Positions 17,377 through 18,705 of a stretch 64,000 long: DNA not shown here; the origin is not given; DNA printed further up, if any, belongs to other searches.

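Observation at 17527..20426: Orphan ParB-like gene convergent with a small-protein + NYN-LOTUS RNase-fold operon; NYN protein carries a (VPDNA)9 pentapeptide tract encoded by a 15 bp DNA tandem repeat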

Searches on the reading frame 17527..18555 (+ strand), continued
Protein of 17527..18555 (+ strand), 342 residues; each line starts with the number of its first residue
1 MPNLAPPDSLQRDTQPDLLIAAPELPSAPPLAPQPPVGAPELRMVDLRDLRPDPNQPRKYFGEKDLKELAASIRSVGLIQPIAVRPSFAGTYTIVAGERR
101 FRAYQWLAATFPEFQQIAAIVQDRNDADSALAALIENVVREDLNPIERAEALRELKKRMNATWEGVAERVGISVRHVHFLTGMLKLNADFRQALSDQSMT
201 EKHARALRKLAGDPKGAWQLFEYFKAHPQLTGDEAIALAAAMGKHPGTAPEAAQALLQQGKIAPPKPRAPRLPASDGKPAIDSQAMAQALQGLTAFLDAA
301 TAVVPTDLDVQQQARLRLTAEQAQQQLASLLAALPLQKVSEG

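Call 16: find_encoding_contigs(protein=P0018, flank=10000, max_places=3)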
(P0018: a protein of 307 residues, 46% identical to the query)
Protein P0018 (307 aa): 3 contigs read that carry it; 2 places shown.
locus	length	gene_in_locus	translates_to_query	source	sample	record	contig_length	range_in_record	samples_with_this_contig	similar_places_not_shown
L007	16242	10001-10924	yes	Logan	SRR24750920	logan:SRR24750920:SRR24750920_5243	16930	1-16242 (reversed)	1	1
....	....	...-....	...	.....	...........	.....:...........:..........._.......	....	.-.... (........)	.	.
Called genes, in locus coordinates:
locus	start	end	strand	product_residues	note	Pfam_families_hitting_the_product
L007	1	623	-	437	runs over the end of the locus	?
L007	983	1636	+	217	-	-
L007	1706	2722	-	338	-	PF10672:Methyltrans_SAM, PF03602:Cons_hypoth95 (faint)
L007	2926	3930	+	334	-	-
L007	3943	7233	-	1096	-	-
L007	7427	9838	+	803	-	-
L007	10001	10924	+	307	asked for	PF02195:ParB_N, PF17762:HTH_ParB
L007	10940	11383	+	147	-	PF04463:2-thiour_desulf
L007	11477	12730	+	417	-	-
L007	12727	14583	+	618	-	PF07603:Lcl_C, PF03781:FGE-sulfatase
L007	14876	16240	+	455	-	?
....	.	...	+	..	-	?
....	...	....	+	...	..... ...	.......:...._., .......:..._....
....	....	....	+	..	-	?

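Call 32: find_encoding_contigs(protein=P0012, flank=10000, max_places=2)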
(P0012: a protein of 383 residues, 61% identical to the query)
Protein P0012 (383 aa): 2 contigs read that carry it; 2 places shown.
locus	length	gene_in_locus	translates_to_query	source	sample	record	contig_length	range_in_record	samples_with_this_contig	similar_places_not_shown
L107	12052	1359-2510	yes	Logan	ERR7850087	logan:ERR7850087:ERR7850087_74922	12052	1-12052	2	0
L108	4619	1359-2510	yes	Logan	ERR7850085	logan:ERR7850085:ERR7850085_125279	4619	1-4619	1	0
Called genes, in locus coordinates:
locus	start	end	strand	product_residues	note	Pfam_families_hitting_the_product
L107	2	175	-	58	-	?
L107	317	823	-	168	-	-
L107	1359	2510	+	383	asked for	PF02195:ParB_N, PF17762:HTH_ParB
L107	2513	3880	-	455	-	PF01936:NYN, PF12872:OST-HTH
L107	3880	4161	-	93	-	PF09650:PHA_gran_rgn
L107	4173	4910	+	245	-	-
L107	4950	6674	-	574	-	PF00211:Guanylate_cyc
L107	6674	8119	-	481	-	PF06751:EutB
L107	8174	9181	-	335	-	PF13449:Phytase-like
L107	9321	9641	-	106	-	PF21173:DksA-like_N, PF01258:zf-dskA_traR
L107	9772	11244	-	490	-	PF00370:FGGY_N, PF02782:FGGY_C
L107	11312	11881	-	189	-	PF01521:Fe-S_biosyn, PF01106:NifU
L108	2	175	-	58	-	?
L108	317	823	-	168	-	-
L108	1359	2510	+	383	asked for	PF02195:ParB_N, PF17762:HTH_ParB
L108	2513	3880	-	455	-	PF01936:NYN, PF12872:OST-HTH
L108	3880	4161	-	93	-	PF09650:PHA_gran_rgn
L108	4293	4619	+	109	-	?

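Call 33: find_encoding_contigs(protein=P0007, flank=10000, max_places=2)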
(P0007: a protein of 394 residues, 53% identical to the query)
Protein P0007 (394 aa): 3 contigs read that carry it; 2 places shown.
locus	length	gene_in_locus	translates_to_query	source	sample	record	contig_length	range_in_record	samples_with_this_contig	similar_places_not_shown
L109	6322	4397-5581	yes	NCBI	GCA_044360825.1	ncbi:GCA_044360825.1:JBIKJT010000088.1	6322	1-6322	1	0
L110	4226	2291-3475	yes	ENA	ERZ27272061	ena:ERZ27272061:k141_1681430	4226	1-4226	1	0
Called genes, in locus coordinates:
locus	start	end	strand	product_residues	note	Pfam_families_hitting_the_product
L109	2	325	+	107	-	PF00486:Trans_reg_C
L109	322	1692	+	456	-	PF13581:HATPase_c_2 (faint), PF00672:HAMP (weak), PF00512:HisKA, PF02518:HATPase_c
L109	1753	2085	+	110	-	PF08922:DUF1905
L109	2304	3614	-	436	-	PF00672:HAMP, PF00512:HisKA, PF02518:HATPase_c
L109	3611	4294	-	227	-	PF00072:Response_reg, PF00486:Trans_reg_C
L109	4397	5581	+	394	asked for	PF02195:ParB_N, PF17762:HTH_ParB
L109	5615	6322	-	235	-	?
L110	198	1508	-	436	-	PF00672:HAMP, PF00512:HisKA, PF02518:HATPase_c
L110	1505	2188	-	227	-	PF00072:Response_reg, PF00486:Trans_reg_C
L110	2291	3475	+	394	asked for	PF02195:ParB_N, PF17762:HTH_ParB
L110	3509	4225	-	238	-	?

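Call 40: search_solved_structures(query=window:17527-18555:+, max_evalue=0.001)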
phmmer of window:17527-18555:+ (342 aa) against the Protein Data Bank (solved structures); distinct sequences matched with E-value up to 0.001: 13.
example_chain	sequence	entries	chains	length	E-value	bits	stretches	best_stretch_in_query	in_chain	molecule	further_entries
1vz0_A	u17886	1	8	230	4.8e-31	111.6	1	35-238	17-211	Chromosome-partitioning protein Spo0J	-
7ng0_A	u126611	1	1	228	5.4e-30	108.1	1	41-223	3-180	Nucleoid occlusion protein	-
7nfu_A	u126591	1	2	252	6.3e-30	107.9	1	40-223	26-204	Nucleoid occlusion protein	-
6sdk_A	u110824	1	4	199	2.3e-27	99.5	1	45-211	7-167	Stage 0 sporulation protein J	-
7ol9_A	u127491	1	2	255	2.9e-27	99.2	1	38-211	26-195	Nucleoid occlusion protein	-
6t1f_A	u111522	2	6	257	3.2e-26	95.7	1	23-222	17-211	Chromosome-partitioning protein ParB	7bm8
7bnk_A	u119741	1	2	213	5.9e-26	94.9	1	46-209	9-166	ParB family protein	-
4umk_A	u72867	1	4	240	1.2e-25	93.9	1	47-214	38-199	PROBABLE CHROMOSOME-PARTITIONING PROTEIN PARB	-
7o0n_A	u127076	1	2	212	4.3e-25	92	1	47-209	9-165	ParB family protein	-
7bnr_A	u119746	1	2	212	4.3e-25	92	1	47-209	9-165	ParB family protein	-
6y93_A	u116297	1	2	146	1.8e-08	37.5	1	128-211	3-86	Nucleoid occlusion protein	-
8qa8_A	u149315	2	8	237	7.6e-08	35.4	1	31-174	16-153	Transcriptional repressor protein KorB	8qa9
6s6h_A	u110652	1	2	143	5.4e-07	32.6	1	133-223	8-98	Chromosome-partitioning protein ParB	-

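Call 68: find_encoding_contigs(protein=P0017, flank=8000, max_places=2)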
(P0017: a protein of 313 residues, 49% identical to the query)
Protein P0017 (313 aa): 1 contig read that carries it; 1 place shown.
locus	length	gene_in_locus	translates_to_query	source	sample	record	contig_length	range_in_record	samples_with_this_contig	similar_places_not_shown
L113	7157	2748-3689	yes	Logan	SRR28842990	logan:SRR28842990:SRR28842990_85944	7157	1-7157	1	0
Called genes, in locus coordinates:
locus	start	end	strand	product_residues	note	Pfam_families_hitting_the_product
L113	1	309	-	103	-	?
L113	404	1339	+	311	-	PF01149:Fapy_DNA_glyco, PF06831:H2TH, PF06827:zf-FPG_IleRS (weak)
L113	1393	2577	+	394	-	-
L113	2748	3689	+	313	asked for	PF02195:ParB_N, PF17762:HTH_ParB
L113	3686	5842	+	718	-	PF00072:Response_reg, PF00512:HisKA, PF02518:HATPase_c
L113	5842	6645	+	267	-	PF00512:HisKA, PF02518:HATPase_c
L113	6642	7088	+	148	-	PF00072:Response_reg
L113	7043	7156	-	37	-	?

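Call 97: search_protein_families(library=phrogs, proteins=[window:17527-18555:+], max_evalue=0.001)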
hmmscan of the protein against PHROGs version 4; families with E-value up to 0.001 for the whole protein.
window:17527-18555:+ (342 aa): 19 families
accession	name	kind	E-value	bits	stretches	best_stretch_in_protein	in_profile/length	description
phrog_3264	-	DNA, RNA and nucleotide metabolism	1.8e-32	114.3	1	53-178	60-179/337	ParB-like partition protein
phrog_4715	-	DNA, RNA and nucleotide metabolism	8.9e-31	107.9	1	43-319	148-426/630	ParB-like partition protein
phrog_6218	-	DNA, RNA and nucleotide metabolism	1e-23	85.3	1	47-216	10-174/506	ParB-like partition protein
phrog_1033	-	DNA, RNA and nucleotide metabolism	1.1e-19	72.4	1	37-214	28-206/334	ParB-like partition protein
phrog_18726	-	unknown function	6.2e-17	62.5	1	45-186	6-176/572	-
phrog_7783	-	unknown function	4.3e-15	56.4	1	66-228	27-188/634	-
phrog_3951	-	unknown function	8.7e-13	49.4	1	60-178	38-157/301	-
phrog_27290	-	unknown function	1.7e-10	41.2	1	44-132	32-117/517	-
phrog_12047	-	DNA, RNA and nucleotide metabolism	5.6e-10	40.2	1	57-158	14-105/301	ParB-like partition nuclease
phrog_15982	-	unknown function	1e-09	38.9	1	54-160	38-146/453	-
phrog_620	-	DNA, RNA and nucleotide metabolism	1.1e-09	39.7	1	41-135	8-93/217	ParB-like partition protein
phrog_723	-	DNA, RNA and nucleotide metabolism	1e-07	33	1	42-137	13-102/223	ParB-like partition protein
phrog_498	-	other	2.4e-07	30.7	1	39-135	32-121/633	DNA methyltransferase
phrog_18056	-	DNA, RNA and nucleotide metabolism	4.8e-07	30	1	42-147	3-88/387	ParB-like partition nuclease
phrog_26387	-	DNA, RNA and nucleotide metabolism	1.1e-06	29.3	1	40-174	8-138/252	ParB-like partition nuclease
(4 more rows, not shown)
